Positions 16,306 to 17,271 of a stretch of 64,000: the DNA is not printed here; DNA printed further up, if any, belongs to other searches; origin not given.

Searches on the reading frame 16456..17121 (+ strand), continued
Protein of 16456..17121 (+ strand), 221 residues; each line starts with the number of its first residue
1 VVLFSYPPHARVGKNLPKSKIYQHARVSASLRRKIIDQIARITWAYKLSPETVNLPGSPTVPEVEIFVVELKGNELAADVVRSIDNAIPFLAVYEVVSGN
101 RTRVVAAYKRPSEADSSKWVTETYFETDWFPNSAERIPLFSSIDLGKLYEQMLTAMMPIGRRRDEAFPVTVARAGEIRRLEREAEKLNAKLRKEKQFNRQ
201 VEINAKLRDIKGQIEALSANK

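Call 21: get_annotated_region(hit=H27, flank=9000)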
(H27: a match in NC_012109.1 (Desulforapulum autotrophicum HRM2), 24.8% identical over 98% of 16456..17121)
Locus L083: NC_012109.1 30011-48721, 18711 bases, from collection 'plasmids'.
description: Desulforapulum autotrophicum HRM2 plasmid pHRM2a, complete sequence
organism: Desulforapulum autotrophicum HRM2 (NCBI taxid 177437)
taxonomy: Bacteria; Thermodesulfobacteriota; Desulfobacteria; Desulfobacterales; Desulfobacteraceae; Desulforapulum; Desulforapulum autotrophicum; Desulforapulum autotrophicum HRM2
host: -; source: -; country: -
typing (MOB-suite, as given by PLSDB): mobilizable; replicon rep_cluster_1872; relaxase MOBQ
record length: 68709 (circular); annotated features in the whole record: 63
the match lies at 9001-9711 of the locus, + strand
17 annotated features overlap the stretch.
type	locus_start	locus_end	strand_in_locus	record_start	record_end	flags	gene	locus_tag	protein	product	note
CDS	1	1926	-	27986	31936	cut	-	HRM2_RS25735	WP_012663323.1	PAS domain S-box protein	-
CDS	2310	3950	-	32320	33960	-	-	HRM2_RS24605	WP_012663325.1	IS1634 family transposase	-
CDS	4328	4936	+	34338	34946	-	-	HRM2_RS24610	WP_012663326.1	master DNA invertase Mpi family serine-type recombinase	-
CDS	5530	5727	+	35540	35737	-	-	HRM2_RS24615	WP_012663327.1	helix-turn-helix domain-containing protein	-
CDS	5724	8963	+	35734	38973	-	-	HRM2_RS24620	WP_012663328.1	helicase-related protein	-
CDS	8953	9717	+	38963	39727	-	-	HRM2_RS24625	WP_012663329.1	DUF4391 domain-containing protein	-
CDS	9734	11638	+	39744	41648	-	-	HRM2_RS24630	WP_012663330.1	site-specific DNA-methyltransferase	GO:0006306 - DNA methylation [Evidence IEA]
CDS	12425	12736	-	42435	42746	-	-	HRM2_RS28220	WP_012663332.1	hypothetical protein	-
CDS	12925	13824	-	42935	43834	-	-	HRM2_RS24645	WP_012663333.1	MerR family transcriptional regulator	GO:0006355 - regulation of DNA-templated transcription [Evidence IEA]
CDS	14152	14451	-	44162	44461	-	-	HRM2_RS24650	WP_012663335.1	type II toxin-antitoxin system RelE/ParE family toxin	GO:0030541 - plasmid partitioning [Evidence IEA]; GO:0051290 - protein heterotetramerization [Evidence IEA]; GO:0009432 ...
CDS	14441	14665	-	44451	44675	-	-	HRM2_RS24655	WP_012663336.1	addiction module protein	-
CDS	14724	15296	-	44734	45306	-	-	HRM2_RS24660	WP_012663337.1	recombinase family protein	GO:0006310 - DNA recombination [Evidence IEA]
CDS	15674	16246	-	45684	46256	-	-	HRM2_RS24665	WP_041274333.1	hypothetical protein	-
CDS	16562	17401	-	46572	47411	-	-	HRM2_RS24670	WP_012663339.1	hypothetical protein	-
CDS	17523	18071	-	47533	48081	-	-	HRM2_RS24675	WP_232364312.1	DUF4357 domain-containing protein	-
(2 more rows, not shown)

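Call 22: get_annotated_region(hit=H28, flank=9000)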
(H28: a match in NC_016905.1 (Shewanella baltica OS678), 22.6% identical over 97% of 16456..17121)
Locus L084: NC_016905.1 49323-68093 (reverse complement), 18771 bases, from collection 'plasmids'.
description: Shewanella baltica OS678 plasmid pSBAL67801, complete sequence
organism: Shewanella baltica OS678 (NCBI taxid 693973)
taxonomy: Bacteria; Pseudomonadota; Gammaproteobacteria; Alteromonadales; Shewanellaceae; Shewanella; Shewanella baltica; Shewanella baltica OS678
host: -; source: -; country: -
typing (MOB-suite, as given by PLSDB): conjugative; replicon rep_cluster_559; relaxase MOBF; mating-pair formation MPF_F
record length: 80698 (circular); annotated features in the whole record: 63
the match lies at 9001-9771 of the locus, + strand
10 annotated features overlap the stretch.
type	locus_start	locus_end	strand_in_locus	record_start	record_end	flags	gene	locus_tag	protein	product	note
CDS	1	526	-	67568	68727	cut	-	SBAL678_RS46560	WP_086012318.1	IS3-like element ISSba3 family transposase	-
CDS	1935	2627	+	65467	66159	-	-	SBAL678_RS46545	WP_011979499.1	IS6-like element ISSba18 family transposase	-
CDS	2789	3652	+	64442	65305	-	-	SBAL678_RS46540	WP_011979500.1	delta-class carbonic anhydrase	-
CDS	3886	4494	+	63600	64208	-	-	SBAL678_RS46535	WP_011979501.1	recombinase family protein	-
CDS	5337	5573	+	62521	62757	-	-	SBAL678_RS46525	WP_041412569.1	hypothetical protein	-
CDS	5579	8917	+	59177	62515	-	-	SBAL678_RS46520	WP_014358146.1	helicase-related protein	-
CDS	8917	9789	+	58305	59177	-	-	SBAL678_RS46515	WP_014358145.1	DUF4391 domain-containing protein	-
CDS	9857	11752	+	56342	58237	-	-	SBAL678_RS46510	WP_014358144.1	site-specific DNA-methyltransferase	GO:0006306 - DNA methylation [Evidence IEA]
CDS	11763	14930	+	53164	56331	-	-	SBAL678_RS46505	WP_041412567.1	DEAD/DEAH box helicase family protein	-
CDS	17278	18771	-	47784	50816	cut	-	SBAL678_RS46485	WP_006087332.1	Tn3 family transposase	-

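Call 23: get_annotated_region(hit=H30, flank=9000)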
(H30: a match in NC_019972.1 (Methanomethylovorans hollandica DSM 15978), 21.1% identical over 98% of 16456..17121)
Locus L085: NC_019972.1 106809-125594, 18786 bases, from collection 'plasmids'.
description: Methanomethylovorans hollandica DSM 15978 plasmid pMETHO01, complete sequence
organism: Methanomethylovorans hollandica DSM 15978 (NCBI taxid 867904)
taxonomy: Archaea; Euryarchaeota; Methanomicrobia; Methanosarcinales; Methanosarcinaceae; Methanomethylovorans; Methanomethylovorans hollandica; Methanomethylovorans hollandica DSM 15978
host: -; source: -; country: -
typing (MOB-suite, as given by PLSDB): non-mobilizable; replicon rep_cluster_57
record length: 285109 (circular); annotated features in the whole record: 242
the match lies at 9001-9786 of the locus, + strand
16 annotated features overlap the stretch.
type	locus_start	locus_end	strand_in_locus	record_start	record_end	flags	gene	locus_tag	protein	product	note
CDS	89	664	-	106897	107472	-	-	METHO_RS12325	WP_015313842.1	hypothetical protein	-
CDS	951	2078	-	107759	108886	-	-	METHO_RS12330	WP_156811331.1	ISH3 family transposase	-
CDS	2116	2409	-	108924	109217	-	-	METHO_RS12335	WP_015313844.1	hypothetical protein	-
CDS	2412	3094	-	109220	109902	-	-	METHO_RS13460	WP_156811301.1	IS1 family transposase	-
CDS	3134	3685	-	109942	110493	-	-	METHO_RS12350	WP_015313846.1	hypothetical protein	-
CDS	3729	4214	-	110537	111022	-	-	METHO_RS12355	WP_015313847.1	hypothetical protein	-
CDS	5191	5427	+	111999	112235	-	-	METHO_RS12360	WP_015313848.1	hypothetical protein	-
CDS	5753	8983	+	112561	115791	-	-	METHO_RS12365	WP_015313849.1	helicase-related protein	-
CDS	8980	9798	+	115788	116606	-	-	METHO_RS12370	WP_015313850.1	DUF4391 domain-containing protein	-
CDS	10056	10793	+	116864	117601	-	-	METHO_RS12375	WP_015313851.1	hypothetical protein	-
CDS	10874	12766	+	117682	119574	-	-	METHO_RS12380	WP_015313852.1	site-specific DNA-methyltransferase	GO:0006306 - DNA methylation [Evidence IEA]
CDS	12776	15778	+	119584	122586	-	-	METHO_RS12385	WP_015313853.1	DEAD/DEAH box helicase family protein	-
CDS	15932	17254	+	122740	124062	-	-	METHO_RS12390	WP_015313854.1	restriction endonuclease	GO:0009307 - DNA restriction-modification system [Evidence IEA]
CDS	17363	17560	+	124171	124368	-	-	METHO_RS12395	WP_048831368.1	hypothetical protein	-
CDS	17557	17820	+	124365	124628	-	-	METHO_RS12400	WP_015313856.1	type II toxin-antitoxin system RelE/ParE family toxin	GO:0030541 - plasmid partitioning [Evidence IEA]; GO:0051290 - protein heterotetramerization [Evidence IEA]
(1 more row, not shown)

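Call 29: search_solved_structures(query=A1, max_evalue=10)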
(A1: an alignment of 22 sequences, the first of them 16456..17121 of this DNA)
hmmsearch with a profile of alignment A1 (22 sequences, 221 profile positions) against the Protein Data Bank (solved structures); distinct sequences matched with E-value up to 10: 1.
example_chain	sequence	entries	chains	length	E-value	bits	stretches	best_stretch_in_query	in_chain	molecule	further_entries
1cpz_A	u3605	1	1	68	0.34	13.7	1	167-219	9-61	Copper chaperone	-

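Call 33: search_protein_families(library=pfam, proteins=[L001:14119-15780:+, L046:10666-13368:+, L001:10654-12066:+, L010:12098-14218:+, L013:12681-13550:+, L010:10686-12101:+, L009:12724-14133:+, L016:12730-13845:+, L020:15938-17026:+, L004:12859-13935:+], max_evalue=0.001)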
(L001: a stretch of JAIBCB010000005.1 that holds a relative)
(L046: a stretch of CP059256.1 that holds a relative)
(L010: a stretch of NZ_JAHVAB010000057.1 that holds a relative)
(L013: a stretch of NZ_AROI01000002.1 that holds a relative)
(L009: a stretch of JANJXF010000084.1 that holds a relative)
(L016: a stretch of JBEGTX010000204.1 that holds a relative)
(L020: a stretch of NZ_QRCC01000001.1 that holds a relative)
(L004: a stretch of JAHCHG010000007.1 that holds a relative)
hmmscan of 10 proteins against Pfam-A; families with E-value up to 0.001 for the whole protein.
L001:14119-15780:+ (553 aa): 2 families
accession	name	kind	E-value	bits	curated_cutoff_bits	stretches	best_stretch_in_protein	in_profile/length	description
PF04326.19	SLFN_AlbA_2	-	1.4e-15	58.2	25.3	1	18-137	1-113/118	Schlafen, AlbA_2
PF13749.12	HATPase_c_4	-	5.8e-10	39.5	26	1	313-400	3-89/89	Putative ATP-dependent DNA helicase recG C-terminal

L046:10666-13368:+ (900 aa): 5 families
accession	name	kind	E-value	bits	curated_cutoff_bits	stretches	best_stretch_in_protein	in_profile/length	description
PF13538.12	UvrD_C_2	-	8.9e-12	45.1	27.4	1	826-875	2-51/52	UvrD-like helicase C-terminal domain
PF00580.27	UvrD-helicase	-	6.2e-07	29.8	23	0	515-686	185-252/271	UvrD/REP helicase N-terminal domain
PF13361.12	UvrD_C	-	0.00014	21.9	25.6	0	823-876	284-346/350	UvrD-like helicase C-terminal domain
PF13245.12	AAA_19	-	0.00085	19.9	25.1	0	238-258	12-32/134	AAA domain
PF13401.12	AAA_22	-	0.0009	20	27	0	240-383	8-105/130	AAA domain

L001:10654-12066:+ (470 aa): 1 family
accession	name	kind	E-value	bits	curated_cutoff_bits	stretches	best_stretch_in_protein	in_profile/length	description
PF11074.14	DUF2779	-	9.2e-37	126.6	23.3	1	274-401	1-126/126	Domain of unknown function(DUF2779)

L010:12098-14218:+ (706 aa): 2 families
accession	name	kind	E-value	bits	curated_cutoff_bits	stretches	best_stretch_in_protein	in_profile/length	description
PF01935.23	DUF87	-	8.8e-25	88.5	23.2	1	158-295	4-128/220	Helicase HerA, central domain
PF10412.15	TrwB_AAD_bind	-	0.00065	19.1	20.5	0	177-239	15-62/387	Type IV secretion-system coupling protein DNA-binding domain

L013:12681-13550:+ (289 aa): 1 family
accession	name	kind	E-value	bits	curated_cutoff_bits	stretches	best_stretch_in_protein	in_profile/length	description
PF02498.22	Bro-N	-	6.3e-09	36.8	25.6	1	20-106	5-83/96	BRO family, N-terminal domain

L010:10686-12101:+ (471 aa): 1 family
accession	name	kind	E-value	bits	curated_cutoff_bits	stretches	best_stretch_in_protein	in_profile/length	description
PF13289.12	SIR2_2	-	1.7e-09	38.4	24.5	1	216-391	3-124/141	SIR2-like domain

L009:12724-14133:+ (469 aa): 2 families
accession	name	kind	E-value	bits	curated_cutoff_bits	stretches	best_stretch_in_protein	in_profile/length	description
PF09903.14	DUF2130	-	3e-91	305.7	26.7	1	190-448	2-254/255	Uncharacterized protein conserved in bacteria (DUF2130)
PF16808.10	PKcGMP_CC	-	2.5e-06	27.4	35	0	62-81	13-32/35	Coiled-coil N-terminus of cGMP-dependent protein kinase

L016:12730-13845:+ (371 aa): 2 families
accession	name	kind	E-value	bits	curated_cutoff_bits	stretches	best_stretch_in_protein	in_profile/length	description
PF13784.11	Fic_N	-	2.4e-27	95.2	26.7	1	21-102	2-81/82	Fic/DOC family N-terminal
PF02661.23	Fic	-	2.3e-19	70.4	24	1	110-214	2-93/93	Fic/DOC family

L020:15938-17026:+ (362 aa): 2 families
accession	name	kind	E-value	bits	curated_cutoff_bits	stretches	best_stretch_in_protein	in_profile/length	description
PF06250.17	YhcG_C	-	4.2e-63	212.3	32.5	1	194-348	1-157/157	YhcG PDDEXK nuclease domain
PF17761.7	DUF1016_N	-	1.3e-39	135.8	32.8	1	16-172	1-136/137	DUF1016 N-terminal domain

L004:12859-13935:+ (358 aa): 0 families

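Call 34: search_protein_families(library=padloc, proteins=[L001:14119-15780:+, L046:10666-13368:+, L001:10654-12066:+, L010:12098-14218:+, L013:12681-13550:+, L010:10686-12101:+, L009:12724-14133:+, L016:12730-13845:+, L020:15938-17026:+, L004:12859-13935:+], max_evalue=0.00001)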
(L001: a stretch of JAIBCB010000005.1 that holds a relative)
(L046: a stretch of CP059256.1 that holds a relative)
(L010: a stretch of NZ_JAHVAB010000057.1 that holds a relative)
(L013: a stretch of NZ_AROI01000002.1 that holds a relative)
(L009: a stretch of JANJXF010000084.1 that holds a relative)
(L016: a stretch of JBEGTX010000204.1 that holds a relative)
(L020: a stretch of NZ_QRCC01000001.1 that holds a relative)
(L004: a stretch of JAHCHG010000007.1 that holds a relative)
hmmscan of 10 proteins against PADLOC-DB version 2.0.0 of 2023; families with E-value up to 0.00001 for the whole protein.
L001:14119-15780:+ (553 aa): 0 families

L046:10666-13368:+ (900 aa): 6 families
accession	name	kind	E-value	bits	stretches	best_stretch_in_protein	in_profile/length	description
PDLC00103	GajB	-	1.4e-08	32.1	0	822-877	517-576/612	UrvD helicase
PDLC00132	GajB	-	2.4e-08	31.1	0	647-726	216-298/625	UrvD helicase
PDLC00114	GajB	-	8.9e-08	29.1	0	648-803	218-374/635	UrvD helicase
PDLC03802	RTasHel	-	6.3e-07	26.6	0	648-771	195-303/675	DRT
PDLC01087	C3a187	-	8.8e-07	26.1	1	647-878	321-544/559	NERD+UvrD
PDLC00130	GajB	-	3.9e-06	23.4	0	647-801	207-357/589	UrvD helicase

L001:10654-12066:+ (470 aa): 1 family
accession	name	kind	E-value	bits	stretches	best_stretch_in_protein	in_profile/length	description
PDLC01447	Cas4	-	4.7e-06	25.2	1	1-143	3-117/161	"CAS-I,CAS-II,CAS-III,CAS-IV,CAS-V,CAS-VI; acquisition_associated"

L010:12098-14218:+ (706 aa): 16 families
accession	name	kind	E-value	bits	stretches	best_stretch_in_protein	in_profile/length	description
PDLC04098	HerA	-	7.6e-265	878.7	1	5-687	4-684/686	-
PDLC04102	HerA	-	3.1e-95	317.9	1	12-670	8-644/654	-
PDLC04105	HerA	-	6.1e-91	303.7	2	435-676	329-565/576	-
PDLC04106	HerA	-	1.7e-84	282.6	1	118-671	103-654/667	-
PDLC02188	HerA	-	6.6e-59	198.2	2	441-670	336-567/578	-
PDLC02185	HerA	-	4.3e-58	195.4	2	475-666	400-582/585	-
PDLC04100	HerA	-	4.2e-55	185.5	2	472-668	391-577/580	-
PDLC04097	HerA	-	7.1e-54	181.5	2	478-666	429-614/618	-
PDLC04103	HerA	-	2.5e-53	179.3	2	435-665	354-576/579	-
PDLC04104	HerA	-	1.7e-45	153.4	1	442-677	138-368/379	-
PDLC04101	HerA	-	5.7e-17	59.5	1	114-263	100-248/400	-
PDLC04140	mad8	-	2.3e-16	58.2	1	177-643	27-299/314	mads_8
PDLC01055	HerA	-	6.7e-15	52.9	1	510-642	406-523/532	Type III coevolved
PDLC04099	HerA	-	2.4e-12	44.6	1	61-229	51-212/214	-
PDLC04107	HerA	-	7.3e-12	42.9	1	112-233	99-216/306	-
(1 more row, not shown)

L013:12681-13550:+ (289 aa): 5 families
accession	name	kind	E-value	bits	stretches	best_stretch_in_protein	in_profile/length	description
PDLC04919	PDC-S13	-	5.1e-117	388.1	1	1-277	1-277/281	-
PDLC03083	Specificity_I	-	2e-47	159.7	1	25-280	17-276/717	Type I specificity subunit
PDLC04871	PDC-S05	-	3.6e-26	90.1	1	2-129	3-129/468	-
PDLC04918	PDC-S13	-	2.7e-16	58.3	2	155-268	88-204/214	-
PDLC04920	PDC-S13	-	7.2e-06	23.5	0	123-250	130-259/286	-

L010:10686-12101:+ (471 aa): 23 families
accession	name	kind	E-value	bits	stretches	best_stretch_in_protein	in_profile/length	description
PDLC04079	SIR2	-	1.4e-161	535.9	1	56-453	28-419/430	-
PDLC04084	SIR2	-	1.4e-44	151.1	1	54-406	17-359/414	-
PDLC02186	SIR2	-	2e-35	120.6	1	69-390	19-337/412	-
PDLC04076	SIR2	-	6.2e-31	106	1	175-444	124-394/406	-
PDLC04093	SIR2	-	1.1e-29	101.7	1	63-392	7-308/395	-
PDLC04085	SIR2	-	2.5e-28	97.1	1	138-405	123-399/463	-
PDLC04075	SIR2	-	1.2e-27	94.7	1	59-392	32-350/414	-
PDLC04090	SIR2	-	2.5e-27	94.1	1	55-406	20-367/426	-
PDLC04081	SIR2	-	1.6e-22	78.2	1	197-372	120-280/345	-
PDLC04088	SIR2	-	1.4e-20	71.8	1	206-389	163-326/390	-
PDLC04094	SIR2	-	5.1e-20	70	1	136-381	79-287/399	-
PDLC04087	SIR2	-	1.6e-18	64.7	1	98-389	30-286/343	-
PDLC04082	SIR2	-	1.3e-16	58.5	1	70-378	9-276/345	-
PDLC04080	SIR2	-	2.4e-15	54.5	1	204-391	115-304/347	-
PDLC02414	Aga_SIR2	-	2.2e-11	41.7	1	276-389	164-259/313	-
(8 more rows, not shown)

L009:12724-14133:+ (469 aa): 0 families

L016:12730-13845:+ (371 aa): 7 families
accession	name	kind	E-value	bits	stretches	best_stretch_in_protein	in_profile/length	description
PDLC03963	SoFic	-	1.4e-114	381.3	1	3-365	8-358/361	-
PDLC04966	PDC-S24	-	2.6e-20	70.7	1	89-247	214-370/497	-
PDLC04840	PDC-S04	-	5.1e-20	70.2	1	50-217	11-177/227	-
PDLC04837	PDC-S04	-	1.2e-17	62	1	58-253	33-215/234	-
PDLC04836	PDC-S04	-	2.4e-17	60.9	1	58-249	33-216/244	-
PDLC04839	PDC-S04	-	5.9e-11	40.4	1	100-244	49-185/205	-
PDLC04838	PDC-S04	-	3.4e-06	25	0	164-216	112-164/209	-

L020:15938-17026:+ (362 aa): 28 families (the best 25 are shown)
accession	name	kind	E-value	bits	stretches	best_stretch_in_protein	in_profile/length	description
PDLC04795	PDC-S02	-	6.2e-144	477.6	1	1-358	16-351/357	-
PDLC04831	PDC-S02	-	4.9e-142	471.5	1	5-359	6-339/346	-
PDLC04810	PDC-S02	-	2.8e-139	462.3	1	3-358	4-351/355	-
PDLC04803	PDC-S02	-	8.8e-94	312.1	1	74-356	6-263/269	-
PDLC04807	PDC-S02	-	2.7e-87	291.2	1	1-349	4-337/351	-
PDLC04826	PDC-S02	-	8.5e-81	268.8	1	3-237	3-217/222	-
PDLC04813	PDC-S02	-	1.9e-73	244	1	191-358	2-169/175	-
PDLC04822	PDC-S02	-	1.5e-71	239.4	1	2-314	2-289/294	-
PDLC04811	PDC-S02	-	2e-54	182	2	5-106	7-108/172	-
PDLC04804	PDC-S02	-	2.8e-53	178.6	2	123-210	104-191/203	-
PDLC04798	PDC-S02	-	1.8e-50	170.1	1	194-357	48-213/222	-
PDLC04827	PDC-S02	-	5e-50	168.3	1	1-247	1-229/234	-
PDLC04820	PDC-S02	-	5.7e-44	148.5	2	126-326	123-295/332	-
PDLC04800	PDC-S02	-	1.3e-40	136.7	1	2-143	2-123/129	-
PDLC01464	PD_DExK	-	1.2e-35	120.6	1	129-270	1-126/126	"CAS-I,CAS-II,CAS-III,CAS-IV,CAS-V,CAS-VI; associated"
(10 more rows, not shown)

L004:12859-13935:+ (358 aa): 1 family
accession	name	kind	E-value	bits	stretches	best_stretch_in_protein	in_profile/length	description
PDLC04717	PDC-M59A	-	1.2e-102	342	1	23-357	2-334/338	-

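Call 44: search_protein_representatives(alignment_id=A1)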
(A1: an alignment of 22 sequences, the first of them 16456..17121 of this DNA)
Query: 22 sequences, 221 profile positions. Proteins with E-value up to 0.001 (for the whole library): 2861; up to 1e-10: 1559; up to 1e-30: 453. The best 150 are listed.
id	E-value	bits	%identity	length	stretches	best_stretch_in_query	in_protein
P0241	1.2e-97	342.2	-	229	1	2-220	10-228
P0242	1.3e-90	319.2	-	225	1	6-220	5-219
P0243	3.1e-89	314.6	-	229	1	3-220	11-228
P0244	5.0e-85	300.9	-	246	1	3-218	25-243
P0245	6.5e-83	294.0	-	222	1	3-219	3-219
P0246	6.8e-83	293.9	-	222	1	3-220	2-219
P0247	8.6e-83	293.6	-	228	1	3-220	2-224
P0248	1.0e-82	293.3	-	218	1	5-219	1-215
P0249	1.2e-81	289.8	-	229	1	5-220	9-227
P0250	3.1e-80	285.2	-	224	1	5-220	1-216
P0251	6.3e-80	284.2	-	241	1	6-219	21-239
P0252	2.1e-79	282.5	-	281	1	2-220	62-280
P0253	4.1e-79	281.5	-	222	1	2-220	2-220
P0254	1.3e-78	279.9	-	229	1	3-220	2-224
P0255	1.4e-77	276.5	-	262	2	4-168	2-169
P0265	4.0e-75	268.5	-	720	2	3-219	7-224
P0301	1.3e-66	240.6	-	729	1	20-220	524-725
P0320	1.1e-63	231.1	-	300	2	4-162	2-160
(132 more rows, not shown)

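Call 46: search_protein_families(library=pfam, proteins=[P0265, P0301, P0252, P0320], max_evalue=0.001)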
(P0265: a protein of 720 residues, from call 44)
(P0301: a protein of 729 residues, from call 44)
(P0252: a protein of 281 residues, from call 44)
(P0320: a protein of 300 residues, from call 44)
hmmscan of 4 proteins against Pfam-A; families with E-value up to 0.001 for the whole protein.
P0265 (720 aa): 1 family
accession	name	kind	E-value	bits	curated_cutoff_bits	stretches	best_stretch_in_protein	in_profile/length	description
PF14335.11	DUF4391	-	1e-53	183.1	29.9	1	11-221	2-232/232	Domain of unknown function (DUF4391)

P0301 (729 aa): 4 families
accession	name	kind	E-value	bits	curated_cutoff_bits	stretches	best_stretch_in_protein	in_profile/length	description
PF14335.11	DUF4391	-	7.9e-46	157.3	29.9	1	525-720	16-231/232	Domain of unknown function (DUF4391)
PF00176.29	SNF2-rel_dom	-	1.1e-12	48.2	24.9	1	264-419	11-176/290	SNF2-related domain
PF04851.21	ResIII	-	1.1e-08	35.6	22.5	1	251-407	4-163/164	Type III restriction enzyme, res subunit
PF00270.35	DEAD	-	3e-07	30.7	26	1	265-407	10-161/167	DEAD/DEAH box helicase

P0252 (281 aa): 2 families
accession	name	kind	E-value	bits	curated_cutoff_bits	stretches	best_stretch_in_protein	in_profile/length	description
PF14335.11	DUF4391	-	1.9e-51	175.6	29.9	1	66-275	1-231/232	Domain of unknown function (DUF4391)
PF10450.15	POC1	-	0.00061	19.3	22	1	71-186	140-255/273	POC1 chaperone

P0320 (300 aa): 1 family
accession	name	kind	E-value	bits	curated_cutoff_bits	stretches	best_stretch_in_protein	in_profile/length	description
PF14335.11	DUF4391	-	4.2e-47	161.4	29.9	2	5-155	2-164/232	Domain of unknown function (DUF4391)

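Call 51: find_homologous_proteins(query=L085:5753-6500:+, max_evalue=0.00001)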
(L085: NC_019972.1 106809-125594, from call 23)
Query L085:5753-6500:+ (249 aa): 20 proteins with E <= 0.00001 among 420 candidates.
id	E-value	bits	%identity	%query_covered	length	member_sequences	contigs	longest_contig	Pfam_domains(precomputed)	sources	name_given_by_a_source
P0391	1.4e-87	311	54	100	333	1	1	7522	PF00176.30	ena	-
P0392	6.0e-74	266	49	100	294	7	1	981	-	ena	-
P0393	2.0e-71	258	47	100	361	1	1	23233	PF00176.30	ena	-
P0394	2.5e-71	258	49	100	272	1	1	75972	-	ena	-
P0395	9.3e-71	256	49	100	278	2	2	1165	PF13091.13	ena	-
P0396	7.1e-70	253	49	100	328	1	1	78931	PF00176.30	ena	-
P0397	3.3e-67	244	48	100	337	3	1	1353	PF00176.30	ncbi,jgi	-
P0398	1.6e-65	239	45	100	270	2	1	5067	-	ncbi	-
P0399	9.5e-64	233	45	100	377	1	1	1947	PF00176.30,PF04851.22,PF20720.4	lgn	-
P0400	8.1e-62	227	85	51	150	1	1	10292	-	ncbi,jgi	jgi:hypothetical protein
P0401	2.3e-60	222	44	100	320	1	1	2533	PF00176.30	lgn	-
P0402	1.0e-57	213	42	100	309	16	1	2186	-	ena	-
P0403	1.5e-56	210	41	100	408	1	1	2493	PF00176.30,PF04851.22,PF20720.4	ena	-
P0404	3.5e-56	208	41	100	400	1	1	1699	PF00176.30,PF04851.22,PF20720.4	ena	-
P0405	1.2e-55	207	40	100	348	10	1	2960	-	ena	-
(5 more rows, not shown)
